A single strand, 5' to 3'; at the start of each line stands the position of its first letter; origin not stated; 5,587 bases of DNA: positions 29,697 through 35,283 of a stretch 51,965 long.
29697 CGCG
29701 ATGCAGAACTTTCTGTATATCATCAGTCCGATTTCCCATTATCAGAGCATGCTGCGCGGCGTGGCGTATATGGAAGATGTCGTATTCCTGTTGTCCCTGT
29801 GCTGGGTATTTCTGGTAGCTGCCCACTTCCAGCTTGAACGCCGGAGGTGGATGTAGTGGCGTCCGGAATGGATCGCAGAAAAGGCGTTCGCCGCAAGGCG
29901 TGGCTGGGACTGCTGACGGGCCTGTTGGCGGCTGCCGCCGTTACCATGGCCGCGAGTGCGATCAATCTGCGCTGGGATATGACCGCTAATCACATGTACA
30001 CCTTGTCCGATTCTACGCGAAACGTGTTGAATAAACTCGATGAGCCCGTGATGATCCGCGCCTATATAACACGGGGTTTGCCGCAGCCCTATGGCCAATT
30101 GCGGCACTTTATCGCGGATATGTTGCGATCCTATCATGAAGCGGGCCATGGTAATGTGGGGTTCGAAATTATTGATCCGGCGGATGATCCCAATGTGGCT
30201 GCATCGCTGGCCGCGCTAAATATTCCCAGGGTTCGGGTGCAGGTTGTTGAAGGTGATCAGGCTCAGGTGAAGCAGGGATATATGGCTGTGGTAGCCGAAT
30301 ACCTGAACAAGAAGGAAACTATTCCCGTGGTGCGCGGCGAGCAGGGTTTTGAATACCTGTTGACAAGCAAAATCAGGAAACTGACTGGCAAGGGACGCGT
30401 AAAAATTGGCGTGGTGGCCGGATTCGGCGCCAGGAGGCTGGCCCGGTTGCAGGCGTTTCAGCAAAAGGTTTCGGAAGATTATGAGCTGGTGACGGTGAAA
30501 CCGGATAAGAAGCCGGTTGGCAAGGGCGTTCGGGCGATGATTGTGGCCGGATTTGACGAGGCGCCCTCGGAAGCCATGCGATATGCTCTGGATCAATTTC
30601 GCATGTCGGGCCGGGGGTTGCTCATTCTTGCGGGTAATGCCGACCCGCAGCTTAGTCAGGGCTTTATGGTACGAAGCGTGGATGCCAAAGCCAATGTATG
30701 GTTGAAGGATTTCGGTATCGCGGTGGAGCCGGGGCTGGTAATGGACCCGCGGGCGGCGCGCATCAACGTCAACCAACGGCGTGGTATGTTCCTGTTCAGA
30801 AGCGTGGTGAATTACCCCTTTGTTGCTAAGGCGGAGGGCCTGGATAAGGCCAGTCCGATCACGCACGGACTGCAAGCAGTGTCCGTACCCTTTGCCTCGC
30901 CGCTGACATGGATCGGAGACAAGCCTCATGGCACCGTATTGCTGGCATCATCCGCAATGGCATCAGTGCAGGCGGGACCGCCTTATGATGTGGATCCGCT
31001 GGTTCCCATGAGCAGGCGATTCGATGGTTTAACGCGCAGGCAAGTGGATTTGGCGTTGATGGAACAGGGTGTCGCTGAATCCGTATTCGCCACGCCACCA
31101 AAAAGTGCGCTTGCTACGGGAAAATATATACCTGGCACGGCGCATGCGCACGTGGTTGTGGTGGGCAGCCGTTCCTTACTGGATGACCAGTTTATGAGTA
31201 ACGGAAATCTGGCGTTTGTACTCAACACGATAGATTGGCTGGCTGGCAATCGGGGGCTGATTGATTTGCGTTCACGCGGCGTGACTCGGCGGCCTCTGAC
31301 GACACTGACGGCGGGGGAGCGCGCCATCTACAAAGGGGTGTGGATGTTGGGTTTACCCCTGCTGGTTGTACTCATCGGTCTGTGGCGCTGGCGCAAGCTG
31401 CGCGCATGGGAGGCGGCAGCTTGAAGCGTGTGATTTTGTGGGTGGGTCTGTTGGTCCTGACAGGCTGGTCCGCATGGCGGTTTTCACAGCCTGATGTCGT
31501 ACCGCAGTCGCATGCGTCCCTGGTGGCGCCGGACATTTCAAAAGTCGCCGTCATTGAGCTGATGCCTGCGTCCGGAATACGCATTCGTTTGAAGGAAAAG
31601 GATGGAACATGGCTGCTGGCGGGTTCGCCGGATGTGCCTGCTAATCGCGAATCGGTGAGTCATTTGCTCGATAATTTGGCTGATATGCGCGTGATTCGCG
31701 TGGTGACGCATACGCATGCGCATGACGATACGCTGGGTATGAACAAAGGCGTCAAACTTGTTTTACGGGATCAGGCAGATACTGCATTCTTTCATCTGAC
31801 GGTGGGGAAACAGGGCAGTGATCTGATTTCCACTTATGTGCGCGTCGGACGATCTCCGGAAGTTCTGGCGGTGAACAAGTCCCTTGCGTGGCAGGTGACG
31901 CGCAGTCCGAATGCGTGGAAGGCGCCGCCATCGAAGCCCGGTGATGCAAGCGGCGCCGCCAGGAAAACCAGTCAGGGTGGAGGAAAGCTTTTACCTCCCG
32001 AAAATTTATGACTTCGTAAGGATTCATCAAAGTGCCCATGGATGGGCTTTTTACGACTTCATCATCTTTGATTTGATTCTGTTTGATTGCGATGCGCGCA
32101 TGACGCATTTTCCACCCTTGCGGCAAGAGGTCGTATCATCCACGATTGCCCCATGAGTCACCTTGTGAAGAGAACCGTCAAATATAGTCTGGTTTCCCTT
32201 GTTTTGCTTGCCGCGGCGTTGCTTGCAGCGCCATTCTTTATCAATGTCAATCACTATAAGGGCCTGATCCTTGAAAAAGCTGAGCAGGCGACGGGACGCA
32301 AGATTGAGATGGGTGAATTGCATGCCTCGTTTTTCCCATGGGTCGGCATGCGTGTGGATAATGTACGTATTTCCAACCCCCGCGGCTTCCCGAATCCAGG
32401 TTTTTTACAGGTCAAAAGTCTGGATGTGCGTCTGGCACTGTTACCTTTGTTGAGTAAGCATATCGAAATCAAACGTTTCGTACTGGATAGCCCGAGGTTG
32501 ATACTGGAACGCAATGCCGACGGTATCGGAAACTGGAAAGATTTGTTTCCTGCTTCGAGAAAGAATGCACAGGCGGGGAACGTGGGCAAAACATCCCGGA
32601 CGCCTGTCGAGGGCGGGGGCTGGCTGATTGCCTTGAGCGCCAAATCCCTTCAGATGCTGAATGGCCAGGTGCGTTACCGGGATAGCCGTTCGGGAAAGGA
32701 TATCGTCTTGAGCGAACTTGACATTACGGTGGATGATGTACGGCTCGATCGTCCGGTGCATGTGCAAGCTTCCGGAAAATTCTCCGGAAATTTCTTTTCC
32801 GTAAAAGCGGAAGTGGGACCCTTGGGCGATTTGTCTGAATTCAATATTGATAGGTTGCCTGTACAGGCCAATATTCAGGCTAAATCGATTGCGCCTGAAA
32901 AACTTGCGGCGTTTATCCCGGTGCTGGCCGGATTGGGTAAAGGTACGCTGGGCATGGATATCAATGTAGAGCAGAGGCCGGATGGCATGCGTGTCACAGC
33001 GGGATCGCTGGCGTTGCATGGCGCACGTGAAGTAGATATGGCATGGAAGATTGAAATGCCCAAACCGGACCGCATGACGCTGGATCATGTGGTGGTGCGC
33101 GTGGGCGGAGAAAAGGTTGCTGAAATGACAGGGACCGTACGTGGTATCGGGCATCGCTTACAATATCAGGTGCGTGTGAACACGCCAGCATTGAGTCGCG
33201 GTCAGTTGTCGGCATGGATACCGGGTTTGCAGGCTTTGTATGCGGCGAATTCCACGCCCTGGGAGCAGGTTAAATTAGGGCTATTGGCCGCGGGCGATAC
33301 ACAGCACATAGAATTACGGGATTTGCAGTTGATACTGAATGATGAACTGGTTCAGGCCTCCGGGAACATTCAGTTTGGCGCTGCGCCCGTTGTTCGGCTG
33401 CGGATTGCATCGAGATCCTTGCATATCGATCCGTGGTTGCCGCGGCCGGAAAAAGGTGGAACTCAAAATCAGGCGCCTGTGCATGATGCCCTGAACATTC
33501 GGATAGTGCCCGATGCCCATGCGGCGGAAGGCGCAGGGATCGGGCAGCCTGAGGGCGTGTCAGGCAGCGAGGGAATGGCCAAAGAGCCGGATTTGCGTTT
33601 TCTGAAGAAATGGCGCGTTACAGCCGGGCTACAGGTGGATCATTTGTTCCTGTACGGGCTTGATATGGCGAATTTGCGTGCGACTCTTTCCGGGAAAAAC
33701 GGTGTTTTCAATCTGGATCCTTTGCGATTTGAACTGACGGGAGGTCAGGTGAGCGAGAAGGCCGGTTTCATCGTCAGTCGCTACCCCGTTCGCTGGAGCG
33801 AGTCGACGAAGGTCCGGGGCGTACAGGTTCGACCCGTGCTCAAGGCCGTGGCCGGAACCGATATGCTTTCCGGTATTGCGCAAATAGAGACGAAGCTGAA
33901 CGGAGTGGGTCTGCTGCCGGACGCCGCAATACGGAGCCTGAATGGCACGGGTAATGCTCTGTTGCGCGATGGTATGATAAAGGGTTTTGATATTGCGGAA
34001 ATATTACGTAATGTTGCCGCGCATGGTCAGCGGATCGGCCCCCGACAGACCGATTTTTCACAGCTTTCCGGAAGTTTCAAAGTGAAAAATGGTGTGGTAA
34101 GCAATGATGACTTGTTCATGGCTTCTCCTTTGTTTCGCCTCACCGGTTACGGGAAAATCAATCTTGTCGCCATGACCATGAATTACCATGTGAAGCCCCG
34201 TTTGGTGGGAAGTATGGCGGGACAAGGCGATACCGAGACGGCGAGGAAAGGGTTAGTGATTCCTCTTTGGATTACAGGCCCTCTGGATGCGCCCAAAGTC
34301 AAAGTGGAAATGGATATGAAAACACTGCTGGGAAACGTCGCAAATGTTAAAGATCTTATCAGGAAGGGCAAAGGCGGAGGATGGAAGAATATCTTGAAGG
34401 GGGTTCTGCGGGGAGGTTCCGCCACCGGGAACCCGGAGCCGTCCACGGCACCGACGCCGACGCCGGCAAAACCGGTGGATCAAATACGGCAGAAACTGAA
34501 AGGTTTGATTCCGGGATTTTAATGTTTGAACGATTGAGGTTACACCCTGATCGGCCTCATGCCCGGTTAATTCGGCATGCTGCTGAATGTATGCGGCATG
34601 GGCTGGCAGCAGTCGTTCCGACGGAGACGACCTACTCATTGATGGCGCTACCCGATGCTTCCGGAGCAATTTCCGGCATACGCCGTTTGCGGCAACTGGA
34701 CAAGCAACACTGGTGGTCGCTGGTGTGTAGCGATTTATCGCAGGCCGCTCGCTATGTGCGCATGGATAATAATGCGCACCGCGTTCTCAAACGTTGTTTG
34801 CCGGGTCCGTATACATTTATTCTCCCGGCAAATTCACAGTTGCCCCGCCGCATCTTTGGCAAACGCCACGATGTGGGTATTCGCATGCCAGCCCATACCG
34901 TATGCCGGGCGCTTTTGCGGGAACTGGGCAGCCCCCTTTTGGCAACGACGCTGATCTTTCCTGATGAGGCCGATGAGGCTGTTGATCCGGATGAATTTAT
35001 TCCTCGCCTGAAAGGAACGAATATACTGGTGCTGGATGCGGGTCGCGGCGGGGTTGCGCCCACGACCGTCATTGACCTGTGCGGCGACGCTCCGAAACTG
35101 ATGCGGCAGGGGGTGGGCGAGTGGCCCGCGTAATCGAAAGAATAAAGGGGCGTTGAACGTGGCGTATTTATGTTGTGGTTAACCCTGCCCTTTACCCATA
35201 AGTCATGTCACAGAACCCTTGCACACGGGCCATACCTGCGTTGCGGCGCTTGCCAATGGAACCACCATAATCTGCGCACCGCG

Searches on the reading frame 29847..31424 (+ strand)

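Call 32: search_protein_families(library=pfam, proteins=[window:29847-31424:+], max_evalue=0.0001)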
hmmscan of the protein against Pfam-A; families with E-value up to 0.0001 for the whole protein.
window:29847-31424:+ (525 aa): 2 families
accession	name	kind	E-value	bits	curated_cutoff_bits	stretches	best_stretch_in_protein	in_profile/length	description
PF09822.16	ABC_transp_aux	-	4.9e-35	121.6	34.7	1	184-460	1-287/288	ABC-type uncharacterized transport system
PF23357.1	DUF7088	-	3.6e-22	79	27.8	1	48-150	2-104/105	Domain of unknown function (DUF7088)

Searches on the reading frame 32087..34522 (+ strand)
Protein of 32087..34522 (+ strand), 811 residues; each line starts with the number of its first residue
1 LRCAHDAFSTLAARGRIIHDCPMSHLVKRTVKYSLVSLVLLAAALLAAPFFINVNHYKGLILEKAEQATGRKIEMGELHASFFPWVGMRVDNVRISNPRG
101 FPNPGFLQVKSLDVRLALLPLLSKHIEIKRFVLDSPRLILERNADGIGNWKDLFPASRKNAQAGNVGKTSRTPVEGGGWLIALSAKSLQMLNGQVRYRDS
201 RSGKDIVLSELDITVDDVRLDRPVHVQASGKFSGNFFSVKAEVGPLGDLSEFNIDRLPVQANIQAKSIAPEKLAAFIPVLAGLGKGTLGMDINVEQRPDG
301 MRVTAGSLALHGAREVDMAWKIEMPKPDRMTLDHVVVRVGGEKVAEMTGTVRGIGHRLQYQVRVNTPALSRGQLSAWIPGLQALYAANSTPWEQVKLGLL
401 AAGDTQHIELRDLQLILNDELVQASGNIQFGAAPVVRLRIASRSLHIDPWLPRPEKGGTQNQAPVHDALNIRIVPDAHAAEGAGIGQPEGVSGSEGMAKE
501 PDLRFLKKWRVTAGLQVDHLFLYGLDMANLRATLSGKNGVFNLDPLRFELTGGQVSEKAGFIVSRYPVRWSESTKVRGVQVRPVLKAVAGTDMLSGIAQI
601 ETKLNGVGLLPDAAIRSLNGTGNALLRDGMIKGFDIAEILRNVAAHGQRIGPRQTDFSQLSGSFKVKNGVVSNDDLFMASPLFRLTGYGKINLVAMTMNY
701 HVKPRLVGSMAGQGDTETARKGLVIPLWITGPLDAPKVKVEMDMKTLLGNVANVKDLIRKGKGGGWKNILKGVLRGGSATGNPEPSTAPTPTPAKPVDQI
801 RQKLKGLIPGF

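Call 32: search_protein_families(library=pfam, proteins=[window:32087-34522:+], max_evalue=0.0001)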
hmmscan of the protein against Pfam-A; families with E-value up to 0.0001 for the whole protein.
window:32087-34522:+ (811 aa): 3 families
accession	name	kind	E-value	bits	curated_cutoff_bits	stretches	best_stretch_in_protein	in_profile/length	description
PF05170.20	AsmA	-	4e-58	198.1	29.8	2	34-235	11-211/607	AsmA family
PF13116.12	YhdP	-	3.7e-18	65.3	46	2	31-221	11-181/1224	YhdP protein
PF05359.17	DUF748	-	5.7e-17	61.5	50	1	28-326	12-281/1037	Domain of Unknown Function (DUF748)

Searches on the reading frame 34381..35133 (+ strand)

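Call 32: search_protein_families(library=pfam, proteins=[window:34381-35133:+], max_evalue=0.0001)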
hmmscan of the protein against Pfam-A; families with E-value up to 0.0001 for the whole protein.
window:34381-35133:+ (250 aa): 1 family
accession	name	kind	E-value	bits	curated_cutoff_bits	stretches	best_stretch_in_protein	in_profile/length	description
PF01300.24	Sua5_yciO_yrdC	-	1e-38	133.1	25.1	1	71-244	3-178/178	Telomere recombination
